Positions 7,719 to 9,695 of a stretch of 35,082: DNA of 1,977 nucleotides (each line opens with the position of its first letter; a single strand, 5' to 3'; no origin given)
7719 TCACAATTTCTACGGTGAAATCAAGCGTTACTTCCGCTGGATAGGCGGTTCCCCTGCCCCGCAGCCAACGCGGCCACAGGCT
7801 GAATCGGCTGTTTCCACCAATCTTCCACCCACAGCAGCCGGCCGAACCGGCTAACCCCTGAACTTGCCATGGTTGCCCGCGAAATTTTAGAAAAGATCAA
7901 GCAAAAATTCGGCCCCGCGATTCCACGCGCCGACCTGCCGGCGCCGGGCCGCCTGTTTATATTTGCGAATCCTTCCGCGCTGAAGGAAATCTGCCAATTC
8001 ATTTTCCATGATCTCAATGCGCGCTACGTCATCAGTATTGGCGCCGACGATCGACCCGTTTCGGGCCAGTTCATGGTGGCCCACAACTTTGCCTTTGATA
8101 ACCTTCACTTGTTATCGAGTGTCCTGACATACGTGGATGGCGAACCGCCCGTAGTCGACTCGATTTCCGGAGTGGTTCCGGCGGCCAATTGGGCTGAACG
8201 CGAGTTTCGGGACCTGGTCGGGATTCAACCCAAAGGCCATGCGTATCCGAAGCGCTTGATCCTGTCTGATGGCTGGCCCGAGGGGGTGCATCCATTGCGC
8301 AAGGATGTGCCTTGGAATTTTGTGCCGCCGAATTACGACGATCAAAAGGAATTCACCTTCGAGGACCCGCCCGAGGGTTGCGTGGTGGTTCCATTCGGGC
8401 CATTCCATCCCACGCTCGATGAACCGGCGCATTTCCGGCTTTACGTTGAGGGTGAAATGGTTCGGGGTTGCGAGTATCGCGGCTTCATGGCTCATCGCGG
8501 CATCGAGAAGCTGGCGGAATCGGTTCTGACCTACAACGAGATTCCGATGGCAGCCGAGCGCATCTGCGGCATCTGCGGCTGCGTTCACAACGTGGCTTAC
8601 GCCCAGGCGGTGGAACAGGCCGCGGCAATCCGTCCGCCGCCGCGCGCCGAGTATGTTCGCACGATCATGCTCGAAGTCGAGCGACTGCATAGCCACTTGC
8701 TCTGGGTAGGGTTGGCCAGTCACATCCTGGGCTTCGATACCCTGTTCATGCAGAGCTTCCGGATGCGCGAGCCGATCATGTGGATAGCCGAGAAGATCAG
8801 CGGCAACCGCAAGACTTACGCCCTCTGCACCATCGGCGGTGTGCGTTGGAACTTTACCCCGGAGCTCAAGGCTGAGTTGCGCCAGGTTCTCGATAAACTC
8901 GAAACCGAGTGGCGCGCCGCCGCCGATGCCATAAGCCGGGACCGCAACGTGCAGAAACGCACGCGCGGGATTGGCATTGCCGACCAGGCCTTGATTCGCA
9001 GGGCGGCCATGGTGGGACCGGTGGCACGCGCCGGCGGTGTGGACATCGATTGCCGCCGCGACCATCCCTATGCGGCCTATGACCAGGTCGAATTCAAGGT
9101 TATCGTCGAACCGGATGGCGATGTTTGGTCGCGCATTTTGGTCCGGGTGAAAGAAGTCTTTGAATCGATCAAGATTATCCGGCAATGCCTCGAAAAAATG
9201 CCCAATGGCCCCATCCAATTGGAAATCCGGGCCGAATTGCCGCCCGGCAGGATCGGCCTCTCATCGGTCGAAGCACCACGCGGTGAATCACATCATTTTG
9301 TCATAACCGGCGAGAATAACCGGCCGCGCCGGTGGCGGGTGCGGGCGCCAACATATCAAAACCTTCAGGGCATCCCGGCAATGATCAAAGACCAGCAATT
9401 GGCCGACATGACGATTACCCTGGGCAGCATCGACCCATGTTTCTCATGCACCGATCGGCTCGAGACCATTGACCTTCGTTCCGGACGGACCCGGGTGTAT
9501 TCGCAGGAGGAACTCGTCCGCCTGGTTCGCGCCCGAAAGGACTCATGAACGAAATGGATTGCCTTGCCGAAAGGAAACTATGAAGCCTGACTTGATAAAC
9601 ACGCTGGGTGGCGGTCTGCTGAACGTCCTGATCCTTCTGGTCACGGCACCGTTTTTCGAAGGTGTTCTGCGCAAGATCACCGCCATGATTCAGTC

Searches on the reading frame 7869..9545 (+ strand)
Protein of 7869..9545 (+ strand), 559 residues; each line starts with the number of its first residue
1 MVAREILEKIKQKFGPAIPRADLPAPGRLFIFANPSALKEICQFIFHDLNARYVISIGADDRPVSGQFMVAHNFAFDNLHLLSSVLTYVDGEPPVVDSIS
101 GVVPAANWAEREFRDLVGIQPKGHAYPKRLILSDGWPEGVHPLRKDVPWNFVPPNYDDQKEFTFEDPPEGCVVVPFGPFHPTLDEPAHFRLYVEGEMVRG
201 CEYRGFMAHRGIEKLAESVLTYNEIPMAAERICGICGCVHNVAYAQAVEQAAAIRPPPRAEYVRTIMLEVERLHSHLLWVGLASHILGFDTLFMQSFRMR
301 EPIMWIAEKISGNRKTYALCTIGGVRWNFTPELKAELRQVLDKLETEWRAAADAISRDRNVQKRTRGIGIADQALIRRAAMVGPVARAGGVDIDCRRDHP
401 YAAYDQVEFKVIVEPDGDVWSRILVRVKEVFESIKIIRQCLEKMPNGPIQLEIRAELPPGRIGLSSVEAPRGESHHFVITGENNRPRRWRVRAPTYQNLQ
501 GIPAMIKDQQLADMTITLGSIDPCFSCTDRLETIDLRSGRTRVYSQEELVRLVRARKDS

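Call 4: search_protein_families(library=pfam, proteins=[window:7869-9545:+], max_evalue=0.001)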
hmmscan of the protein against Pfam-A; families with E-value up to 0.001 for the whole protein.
window:7869-9545:+ (559 aa): 3 families
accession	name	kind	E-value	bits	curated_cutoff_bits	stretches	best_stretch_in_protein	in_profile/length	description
PF00346.24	Complex1_49kDa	-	3.1e-68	230.2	24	2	287-456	2-171/271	Respiratory-chain NADH dehydrogenase, 49 Kd subunit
PF00329.25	Complex1_30kDa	-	2.8e-22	80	22.5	1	34-149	4-120/124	Respiratory-chain NADH dehydrogenase, 30 Kd subunit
PF00374.24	NiFeSe_Hases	-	3.8e-13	49.6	25.8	1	210-279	1-69/508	Nickel-dependent hydrogenase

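Call 5: search_protein_families(library=ncbifam, proteins=[window:7869-9545:+], max_evalue=0.001)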
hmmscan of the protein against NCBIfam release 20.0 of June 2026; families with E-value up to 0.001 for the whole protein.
window:7869-9545:+ (559 aa): 27 families (the best 25 are shown)
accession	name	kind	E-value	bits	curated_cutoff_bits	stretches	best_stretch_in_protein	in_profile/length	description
NF004739.1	PRK06075.1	equivalog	1.3e-88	297.4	360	2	173-456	2-284/384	NADH-quinone oxidoreductase subunit D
TIGR01962.1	NuoD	equivalog_domain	1.9e-79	267.3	459.35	2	172-459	3-289/386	NADH dehydrogenase (quinone) subunit D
NF040602.1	F420_dehyd_FpoD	exception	5.3e-78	262.6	600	1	172-530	8-372/372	F420H2 dehydrogenase subunit FpoD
NF009808.0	PRK13292.1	equivalog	2.6e-74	250.5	1156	2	70-448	299-683/791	NADH-quinone oxidoreductase subunit B/C/D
NF008728.0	PRK11742.1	equivalog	2.1e-70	237.8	840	2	90-460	117-502/598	NADH-quinone oxidoreductase subunit C/D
NF008974.0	PRK12322.1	equivalog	3.3e-69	233.6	522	1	173-525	8-361/366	NADH-quinone oxidoreductase subunit D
NF005649.0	PRK07415.1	equivalog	1.8e-54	185.3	583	2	172-450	11-289/394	NAD(P)H-quinone oxidoreductase subunit H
TIGR03295.1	frhA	equivalog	1.7e-18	66.8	392.5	1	197-353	28-190/412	coenzyme F420 hydrogenase subunit alpha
NF004735.0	PRK06074.2-2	equivalog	2.8e-15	56.6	176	1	1-147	1-146/158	NADH-quinone oxidoreductase subunit C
NF040611.1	F420_dehyd_FpoC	exception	2.7e-14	53.4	220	1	1-147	1-146/158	F420H2 dehydrogenase subunit FpoC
TIGR01961.1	NuoC_fam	subfamily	3.8e-12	46.8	122.45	1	40-148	12-119/122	NADH (or F420H2) dehydrogenase, subunit C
NF004737.0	PRK06074.2-4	equivalog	2.4e-11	43.8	144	1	81-147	60-124/150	NADH-quinone oxidoreductase subunit C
NF004733.0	PRK06074.1-5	equivalog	3.2e-11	43.2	225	1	5-161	8-164/203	NADH-quinone oxidoreductase subunit C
NF033181.1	NiFeSe_hydrog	equivalog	1.6e-10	40.5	600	1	192-279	21-106/507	nickel-dependent hydrogenase large subunit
NF005832.0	PRK07735.1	equivalog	5.2e-10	39.1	431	1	85-146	363-422/430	NADH-quinone oxidoreductase subunit C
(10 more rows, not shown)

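Call 6: find_homologous_proteins(query=window:7869-9545:+, max_evalue=1e-20)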
Query window:7869-9545:+ (559 aa): 6072 proteins with E <= 1e-20 among 8000 candidates; the best 120 are listed.
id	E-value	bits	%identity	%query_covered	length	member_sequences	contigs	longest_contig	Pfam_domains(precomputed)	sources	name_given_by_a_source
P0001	0.0e+0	1303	100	100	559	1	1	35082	PF00374.25,PF00329.26,PF00346.25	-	-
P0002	0.0e+0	1068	80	100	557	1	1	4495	PF00374.25,PF00329.26,PF00346.25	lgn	-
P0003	0.0e+0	1066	79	99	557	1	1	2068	PF00374.25,PF00329.26,PF00346.25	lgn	-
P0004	0.0e+0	1059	79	99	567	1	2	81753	PF00374.25,PF00329.26,PF00346.25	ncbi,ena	ncbi:MAG: NADH-quinone oxidoreductase subunit C [Verrucomicrobiota bacterium]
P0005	0.0e+0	1053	78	100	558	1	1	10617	PF00374.25,PF00329.26,PF00346.25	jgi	-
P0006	0.0e+0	1052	78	100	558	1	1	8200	PF00374.25,PF00329.26,PF00346.25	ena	-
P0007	0.0e+0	1050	78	100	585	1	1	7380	PF00374.25,PF00329.26,PF00346.25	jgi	jgi:Ni,Fe-hydrogenase III large subunit/Ni,Fe-hydrogenase III component G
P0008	0.0e+0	1049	78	100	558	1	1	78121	PF00374.25,PF00329.26,PF00346.25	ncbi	-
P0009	0.0e+0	1048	78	100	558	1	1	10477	PF00374.25,PF00329.26,PF00346.25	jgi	jgi:Ni,Fe-hydrogenase III large subunit/Ni,Fe-hydrogenase III component G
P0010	0.0e+0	1048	78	100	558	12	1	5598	PF00374.25,PF00329.26,PF00346.25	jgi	jgi:Ni,Fe-hydrogenase III large subunit/Ni,Fe-hydrogenase III component G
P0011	0.0e+0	1048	79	98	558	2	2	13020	PF00374.25,PF00329.26,PF00346.25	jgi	-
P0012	0.0e+0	1045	77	100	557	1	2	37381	PF00374.25,PF00329.26,PF00346.25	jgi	jgi:Ni,Fe-hydrogenase III large subunit/Ni,Fe-hydrogenase III component G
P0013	0.0e+0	1045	78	100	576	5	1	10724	PF00374.25,PF00329.26,PF00346.25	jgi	jgi:Ni,Fe-hydrogenase III large subunit/Ni,Fe-hydrogenase III component G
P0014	0.0e+0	1045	77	100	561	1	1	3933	PF00374.25,PF00329.26,PF00346.25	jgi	-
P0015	0.0e+0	1044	77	100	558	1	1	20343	PF00374.25,PF00329.26,PF00346.25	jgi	jgi:Ni,Fe-hydrogenase III large subunit/Ni,Fe-hydrogenase III component G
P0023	0.0e+0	1041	77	100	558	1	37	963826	PF00374.25,PF00329.26,PF00346.25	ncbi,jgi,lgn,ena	ncbi:MAG: NADH-quinone oxidoreductase subunit C [Candidatus Acidiferrales bacterium]|jgi:Ni,Fe-hydro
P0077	0.0e+0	1025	76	99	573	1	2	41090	PF00374.25,PF00329.26,PF00346.25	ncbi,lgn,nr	ncbi:MAG: NADH-quinone oxidoreductase subunit C [candidate division NC10 bacterium]|nr:NADH-quinone 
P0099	0.0e+0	1021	77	99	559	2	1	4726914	PF00374.25,PF00329.26,PF00346.25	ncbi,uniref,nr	ncbi:NADH-quinone oxidoreductase subunit C [Fontisphaera persica]|uniref:hydrogenase large subunit n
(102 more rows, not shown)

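Call 12: find_encoding_contigs(protein=P0099, flank=10000, max_places=2)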
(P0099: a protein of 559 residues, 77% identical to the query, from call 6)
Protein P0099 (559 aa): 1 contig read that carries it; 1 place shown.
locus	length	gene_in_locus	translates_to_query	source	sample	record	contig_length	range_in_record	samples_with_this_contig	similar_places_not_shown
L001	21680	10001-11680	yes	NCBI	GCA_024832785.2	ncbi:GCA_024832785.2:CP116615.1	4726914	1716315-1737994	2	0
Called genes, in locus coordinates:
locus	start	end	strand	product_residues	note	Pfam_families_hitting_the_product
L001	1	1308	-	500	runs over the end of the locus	PF13432:TPR_16 (faint), PF07719:TPR_2 (faint), PF13414:TPR_11 (faint), PF14559:TPR_19 (faint)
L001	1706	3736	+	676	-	PF04879:Molybdop_Fe4S4, PF00384:Molybdopterin, PF01568:Molydop_binding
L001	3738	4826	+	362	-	PF13183:Fer4_8 (faint), PF13484:Fer4_16 (faint), PF12838:Fer4_7 (faint), PF13187:Fer4_9 (faint), PF17179:Fer4_22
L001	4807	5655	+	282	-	PF00175:NAD_binding_1, PF10418:DHODB_Fe-S_bind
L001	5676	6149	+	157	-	PF01750:HycI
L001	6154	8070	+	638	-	PF00662:Proton_antipo_N (weak), PF00361:Proton_antipo_M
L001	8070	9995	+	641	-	PF00662:Proton_antipo_N (weak), PF00361:Proton_antipo_M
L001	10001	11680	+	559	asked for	PF00329:Complex1_30kDa, PF00374:NiFeSe_Hases, PF00346:Complex1_49kDa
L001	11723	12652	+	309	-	PF00146:NADHdh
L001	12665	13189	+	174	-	PF13187:Fer4_9 (faint), PF12797:Fer4_2 (faint), PF12837:Fer4_6 (faint), PF13237:Fer4_10 (weak), PF14697:Fer4_21 (weak), PF12838:Fer4_7 (weak), PF00037:Fer4 (weak), PF12838:Fer4_7 (weak), +2 more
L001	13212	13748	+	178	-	PF01058:Oxidored_q6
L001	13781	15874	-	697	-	PF17963:Big_9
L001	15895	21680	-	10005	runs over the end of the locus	-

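Call 13: find_encoding_contigs(protein=P0023, flank=10000, max_places=2)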
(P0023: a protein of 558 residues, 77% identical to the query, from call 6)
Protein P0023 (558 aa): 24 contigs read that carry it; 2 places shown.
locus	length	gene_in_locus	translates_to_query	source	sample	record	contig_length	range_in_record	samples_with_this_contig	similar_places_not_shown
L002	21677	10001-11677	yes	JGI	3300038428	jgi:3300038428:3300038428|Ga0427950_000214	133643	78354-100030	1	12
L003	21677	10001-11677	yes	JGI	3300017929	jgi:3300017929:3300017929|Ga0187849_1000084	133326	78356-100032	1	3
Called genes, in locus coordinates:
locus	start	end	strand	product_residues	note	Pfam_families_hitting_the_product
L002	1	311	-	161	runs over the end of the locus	PF06271:RDD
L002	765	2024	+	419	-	-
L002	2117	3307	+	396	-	PF07690:MFS_1, PF00083:Sugar_tr (faint), PF11700:ATG22 (faint), PF07690:MFS_1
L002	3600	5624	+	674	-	PF04879:Molybdop_Fe4S4, PF00384:Molybdopterin, PF01568:Molydop_binding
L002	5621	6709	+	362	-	PF13183:Fer4_8 (faint), PF13534:Fer4_17 (faint), PF13187:Fer4_9 (faint), PF13484:Fer4_16 (faint), PF17179:Fer4_22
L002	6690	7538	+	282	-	PF00175:NAD_binding_1, PF10418:DHODB_Fe-S_bind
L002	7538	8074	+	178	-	PF01750:HycI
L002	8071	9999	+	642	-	PF00662:Proton_antipo_N (weak), PF00361:Proton_antipo_M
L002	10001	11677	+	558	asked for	PF00329:Complex1_30kDa, PF00374:NiFeSe_Hases, PF00346:Complex1_49kDa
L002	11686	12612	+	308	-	PF00146:NADHdh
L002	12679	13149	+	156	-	PF13237:Fer4_10, PF14697:Fer4_21, PF12838:Fer4_7, PF13187:Fer4_9, PF13237:Fer4_10 (weak), PF00037:Fer4 (weak), PF12838:Fer4_7, PF13484:Fer4_16 (weak), +5 more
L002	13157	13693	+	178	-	PF01058:Oxidored_q6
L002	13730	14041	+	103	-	PF01155:HypA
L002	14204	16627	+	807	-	PF04851:ResIII (weak), PF00270:DEAD, PF00271:Helicase_C, PF22982:WHD_HRQ1, PF09369:MZB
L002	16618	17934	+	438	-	PF13482:RNase_H_2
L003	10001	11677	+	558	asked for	PF00329:Complex1_30kDa, PF00374:NiFeSe_Hases, PF00346:Complex1_49kDa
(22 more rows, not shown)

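Call 14: find_encoding_contigs(protein=P0077, flank=10000, max_places=2)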
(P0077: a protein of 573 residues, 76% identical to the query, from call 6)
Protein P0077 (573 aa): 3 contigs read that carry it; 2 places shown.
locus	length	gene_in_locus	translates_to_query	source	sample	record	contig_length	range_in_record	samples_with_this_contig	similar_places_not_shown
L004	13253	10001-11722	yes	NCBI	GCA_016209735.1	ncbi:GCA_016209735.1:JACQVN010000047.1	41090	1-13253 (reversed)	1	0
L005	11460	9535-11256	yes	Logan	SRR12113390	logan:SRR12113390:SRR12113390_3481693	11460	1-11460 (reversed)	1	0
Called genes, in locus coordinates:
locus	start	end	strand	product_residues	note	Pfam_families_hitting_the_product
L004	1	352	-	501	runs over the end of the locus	PF01564:Spermine_synth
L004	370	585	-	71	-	PF03994:DUF350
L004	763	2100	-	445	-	PF13785:DUF4178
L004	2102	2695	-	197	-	PF13785:DUF4178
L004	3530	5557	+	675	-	PF04879:Molybdop_Fe4S4, PF00384:Molybdopterin, PF01568:Molydop_binding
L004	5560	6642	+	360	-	PF13534:Fer4_17 (faint), PF12838:Fer4_7 (faint), PF17179:Fer4_22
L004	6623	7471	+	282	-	PF00175:NAD_binding_1, PF10418:DHODB_Fe-S_bind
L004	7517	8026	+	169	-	PF01750:HycI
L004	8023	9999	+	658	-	PF00662:Proton_antipo_N, PF00361:Proton_antipo_M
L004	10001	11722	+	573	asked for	PF00329:Complex1_30kDa, PF00374:NiFeSe_Hases, PF00346:Complex1_49kDa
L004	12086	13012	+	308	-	PF00146:NADHdh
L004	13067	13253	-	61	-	?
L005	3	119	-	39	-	?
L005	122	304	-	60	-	-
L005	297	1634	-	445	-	PF13785:DUF4178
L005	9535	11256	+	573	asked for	PF00329:Complex1_30kDa, PF00374:NiFeSe_Hases, PF00346:Complex1_49kDa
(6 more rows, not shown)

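Call 23: search_solved_structures(query=window:7869-9545:+, max_evalue=1e-10, show_alignments=1)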
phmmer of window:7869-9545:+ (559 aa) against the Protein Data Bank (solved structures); distinct sequences matched with E-value up to 1e-10: 59.
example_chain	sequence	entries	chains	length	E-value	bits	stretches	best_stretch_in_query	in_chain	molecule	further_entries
7z0s_E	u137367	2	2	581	1e-121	410.3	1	29-558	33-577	Formate hydrogenlyase subunit 5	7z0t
6cfw_L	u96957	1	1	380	1.5e-67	231.5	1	171-530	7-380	Membrane-bound hydrogenase subunit alpha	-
7q5y_B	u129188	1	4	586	1.5e-65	224.9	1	172-448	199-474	NADH-quinone oxidoreductase subunit C/D 2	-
5xtd_Q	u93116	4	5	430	3.5e-53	184.1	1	156-479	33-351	NADH dehydrogenase [ubiquinone] iron-sulfur protein 2, mitochondrial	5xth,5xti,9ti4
9cwt_Q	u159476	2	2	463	4.7e-53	183.6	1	156-479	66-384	NADH dehydrogenase [ubiquinone] iron-sulfur protein 2, mitochondrial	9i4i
5lc5_D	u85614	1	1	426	1.4e-52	182.1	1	148-479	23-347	NADH dehydrogenase [ubiquinone] iron-sulfur protein 2, mitochondrial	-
5ldw_D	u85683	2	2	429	1.4e-52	182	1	147-479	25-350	NADH dehydrogenase [ubiquinone] iron-sulfur protein 2, mitochondrial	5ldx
5o31_D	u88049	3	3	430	1.5e-52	182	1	147-479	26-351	NADH dehydrogenase [ubiquinone] iron-sulfur protein 2, mitochondrial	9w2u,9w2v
7qsd_D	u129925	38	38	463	2e-52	181.6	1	146-479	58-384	NADH dehydrogenase [ubiquinone] iron-sulfur protein 2, mitochondrial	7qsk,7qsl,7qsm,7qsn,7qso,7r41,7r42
5xtb_Q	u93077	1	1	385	2.9e-52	181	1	173-479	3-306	NADH dehydrogenase [ubiquinone] iron-sulfur protein 2, mitochondrial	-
7dgq_B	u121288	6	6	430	5.2e-52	180.2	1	147-479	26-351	NADH dehydrogenase [ubiquinone] iron-sulfur protein 2, mitochondrial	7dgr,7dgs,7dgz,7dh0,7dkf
6q9b_S2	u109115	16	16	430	7.1e-52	179.7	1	148-479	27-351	NADH:ubiquinone oxidoreductase core subunit S2,NADH:ubiquinone oxidoreductase core subunit | NDUFS2 | NDUFB11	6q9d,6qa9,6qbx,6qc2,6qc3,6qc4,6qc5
5lnk_4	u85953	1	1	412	7.8e-52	179.6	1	156-479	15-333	Mitochondrial complex I, 49 kDa subunit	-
8uep_1D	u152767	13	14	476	9.3e-52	179.4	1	145-479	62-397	NADH dehydrogenase [ubiquinone] iron-sulfur protein 2, mitochondrial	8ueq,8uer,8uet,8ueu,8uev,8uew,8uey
6zk9_4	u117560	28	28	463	9.6e-52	179.3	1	146-479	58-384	Mitochondrial complex I, 49 kDa subunit | Mitochondrial complex I, ND4L subunit | Complex I-49kD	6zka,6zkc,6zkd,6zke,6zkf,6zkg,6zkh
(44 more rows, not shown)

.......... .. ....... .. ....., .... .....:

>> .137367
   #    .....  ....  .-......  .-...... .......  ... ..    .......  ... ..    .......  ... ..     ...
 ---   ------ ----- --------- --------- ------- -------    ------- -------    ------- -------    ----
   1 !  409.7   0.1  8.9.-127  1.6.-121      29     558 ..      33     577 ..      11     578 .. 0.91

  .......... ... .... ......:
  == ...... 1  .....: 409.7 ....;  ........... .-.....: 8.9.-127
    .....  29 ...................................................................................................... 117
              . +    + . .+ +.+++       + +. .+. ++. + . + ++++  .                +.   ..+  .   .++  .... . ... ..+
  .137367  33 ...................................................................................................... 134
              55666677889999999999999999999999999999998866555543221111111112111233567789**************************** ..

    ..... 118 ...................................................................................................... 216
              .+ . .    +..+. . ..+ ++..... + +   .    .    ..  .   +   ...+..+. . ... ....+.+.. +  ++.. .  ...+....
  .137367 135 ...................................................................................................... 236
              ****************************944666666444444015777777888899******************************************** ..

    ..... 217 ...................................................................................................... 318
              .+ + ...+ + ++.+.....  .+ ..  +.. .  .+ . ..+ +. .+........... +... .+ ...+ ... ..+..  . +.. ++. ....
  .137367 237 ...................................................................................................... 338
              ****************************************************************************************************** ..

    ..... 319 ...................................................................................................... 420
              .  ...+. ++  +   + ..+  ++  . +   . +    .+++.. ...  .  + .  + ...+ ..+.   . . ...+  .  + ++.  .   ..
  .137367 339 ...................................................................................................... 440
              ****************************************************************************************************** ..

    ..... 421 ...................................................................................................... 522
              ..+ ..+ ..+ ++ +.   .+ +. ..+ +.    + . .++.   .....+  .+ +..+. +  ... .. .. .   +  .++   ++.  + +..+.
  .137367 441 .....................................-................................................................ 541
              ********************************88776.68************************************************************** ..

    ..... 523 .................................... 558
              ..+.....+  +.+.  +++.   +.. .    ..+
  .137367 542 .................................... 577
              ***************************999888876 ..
